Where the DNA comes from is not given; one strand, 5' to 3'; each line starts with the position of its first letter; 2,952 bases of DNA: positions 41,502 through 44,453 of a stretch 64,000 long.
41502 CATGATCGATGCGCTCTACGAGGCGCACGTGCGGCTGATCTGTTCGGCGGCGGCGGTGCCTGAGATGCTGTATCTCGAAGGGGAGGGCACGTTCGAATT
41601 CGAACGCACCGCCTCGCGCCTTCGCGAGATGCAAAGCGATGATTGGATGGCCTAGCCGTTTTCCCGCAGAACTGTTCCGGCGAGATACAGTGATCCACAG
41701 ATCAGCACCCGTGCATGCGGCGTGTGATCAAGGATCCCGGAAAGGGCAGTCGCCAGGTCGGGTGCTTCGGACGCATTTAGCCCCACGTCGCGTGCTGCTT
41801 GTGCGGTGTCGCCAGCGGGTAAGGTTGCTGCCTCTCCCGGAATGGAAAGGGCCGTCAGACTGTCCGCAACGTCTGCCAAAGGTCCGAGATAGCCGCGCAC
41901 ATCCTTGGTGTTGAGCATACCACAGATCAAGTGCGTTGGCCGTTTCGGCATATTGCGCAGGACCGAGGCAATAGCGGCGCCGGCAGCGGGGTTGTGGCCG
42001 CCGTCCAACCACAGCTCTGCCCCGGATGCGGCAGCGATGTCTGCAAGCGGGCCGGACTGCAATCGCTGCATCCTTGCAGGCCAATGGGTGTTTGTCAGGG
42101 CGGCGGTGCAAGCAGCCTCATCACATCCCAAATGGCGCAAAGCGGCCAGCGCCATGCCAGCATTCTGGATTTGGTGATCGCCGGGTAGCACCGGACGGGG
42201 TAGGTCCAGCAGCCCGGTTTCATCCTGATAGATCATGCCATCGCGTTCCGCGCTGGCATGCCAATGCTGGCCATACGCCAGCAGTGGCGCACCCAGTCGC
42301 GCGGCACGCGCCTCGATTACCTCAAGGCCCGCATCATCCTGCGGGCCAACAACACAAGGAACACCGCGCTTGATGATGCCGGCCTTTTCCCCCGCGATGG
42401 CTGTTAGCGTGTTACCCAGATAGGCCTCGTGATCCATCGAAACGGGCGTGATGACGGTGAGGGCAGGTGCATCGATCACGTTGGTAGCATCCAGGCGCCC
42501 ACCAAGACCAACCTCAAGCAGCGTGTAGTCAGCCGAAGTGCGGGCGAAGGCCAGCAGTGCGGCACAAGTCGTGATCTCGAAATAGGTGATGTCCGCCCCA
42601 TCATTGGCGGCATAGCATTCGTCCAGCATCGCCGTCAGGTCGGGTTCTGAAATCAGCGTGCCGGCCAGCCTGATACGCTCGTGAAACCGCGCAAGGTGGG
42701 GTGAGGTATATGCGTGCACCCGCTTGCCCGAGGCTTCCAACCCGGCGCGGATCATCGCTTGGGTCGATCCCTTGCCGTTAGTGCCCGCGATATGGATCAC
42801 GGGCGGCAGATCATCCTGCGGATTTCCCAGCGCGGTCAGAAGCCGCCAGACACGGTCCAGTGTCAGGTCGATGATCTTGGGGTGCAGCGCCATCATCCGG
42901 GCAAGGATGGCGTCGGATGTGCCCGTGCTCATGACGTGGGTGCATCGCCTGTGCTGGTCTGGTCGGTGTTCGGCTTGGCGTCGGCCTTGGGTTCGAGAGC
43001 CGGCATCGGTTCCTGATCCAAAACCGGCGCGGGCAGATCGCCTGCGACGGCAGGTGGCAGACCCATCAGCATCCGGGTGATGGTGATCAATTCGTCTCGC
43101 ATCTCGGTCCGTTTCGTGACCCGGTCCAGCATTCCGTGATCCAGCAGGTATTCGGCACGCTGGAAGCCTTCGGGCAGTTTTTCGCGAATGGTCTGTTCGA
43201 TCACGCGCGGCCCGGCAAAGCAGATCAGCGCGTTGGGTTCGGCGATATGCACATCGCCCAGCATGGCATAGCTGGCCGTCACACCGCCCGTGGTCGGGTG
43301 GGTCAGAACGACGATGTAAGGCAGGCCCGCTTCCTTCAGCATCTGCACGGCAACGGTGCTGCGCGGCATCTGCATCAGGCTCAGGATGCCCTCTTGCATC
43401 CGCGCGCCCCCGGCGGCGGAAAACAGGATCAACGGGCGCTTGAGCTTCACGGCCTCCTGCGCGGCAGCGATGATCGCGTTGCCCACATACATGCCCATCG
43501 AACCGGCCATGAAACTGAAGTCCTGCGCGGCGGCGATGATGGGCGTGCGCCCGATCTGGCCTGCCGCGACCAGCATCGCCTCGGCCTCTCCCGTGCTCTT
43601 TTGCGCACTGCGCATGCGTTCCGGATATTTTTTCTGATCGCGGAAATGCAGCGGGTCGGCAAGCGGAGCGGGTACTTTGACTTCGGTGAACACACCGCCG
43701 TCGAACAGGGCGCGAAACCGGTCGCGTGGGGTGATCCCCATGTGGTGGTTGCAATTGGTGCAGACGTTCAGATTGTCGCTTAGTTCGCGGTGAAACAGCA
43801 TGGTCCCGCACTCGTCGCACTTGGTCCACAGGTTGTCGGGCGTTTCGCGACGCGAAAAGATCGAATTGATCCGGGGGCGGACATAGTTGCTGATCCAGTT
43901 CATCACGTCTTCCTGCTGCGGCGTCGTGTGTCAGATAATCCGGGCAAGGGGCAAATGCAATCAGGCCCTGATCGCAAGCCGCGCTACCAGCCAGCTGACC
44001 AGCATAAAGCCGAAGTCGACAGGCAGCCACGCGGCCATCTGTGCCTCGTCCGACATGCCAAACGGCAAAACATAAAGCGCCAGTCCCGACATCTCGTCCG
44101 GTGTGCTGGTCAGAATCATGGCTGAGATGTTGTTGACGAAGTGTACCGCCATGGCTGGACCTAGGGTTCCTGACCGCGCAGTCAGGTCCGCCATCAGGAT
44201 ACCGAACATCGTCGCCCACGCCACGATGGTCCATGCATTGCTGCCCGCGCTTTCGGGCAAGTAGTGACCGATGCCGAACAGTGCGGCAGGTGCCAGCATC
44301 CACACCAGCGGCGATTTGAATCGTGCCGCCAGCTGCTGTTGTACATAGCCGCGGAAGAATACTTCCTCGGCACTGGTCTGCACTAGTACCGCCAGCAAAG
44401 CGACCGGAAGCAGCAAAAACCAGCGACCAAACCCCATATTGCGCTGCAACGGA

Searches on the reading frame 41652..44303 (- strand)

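Call 69: search_protein_families(library=pfam, proteins=[window:41652-44303:-], max_evalue=0.0001)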
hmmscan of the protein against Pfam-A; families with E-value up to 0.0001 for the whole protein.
window:41652-44303:- (883 aa): 2 families
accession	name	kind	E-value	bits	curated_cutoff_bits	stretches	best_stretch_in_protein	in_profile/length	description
PF08245.18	Mur_ligase_M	-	1.4e-10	42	24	1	505-721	1-199/200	Mur ligase middle domain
PF02875.26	Mur_ligase_C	-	2.3e-08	35.3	28.4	1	760-871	10-126/127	Mur ligase, glutamate ligase domain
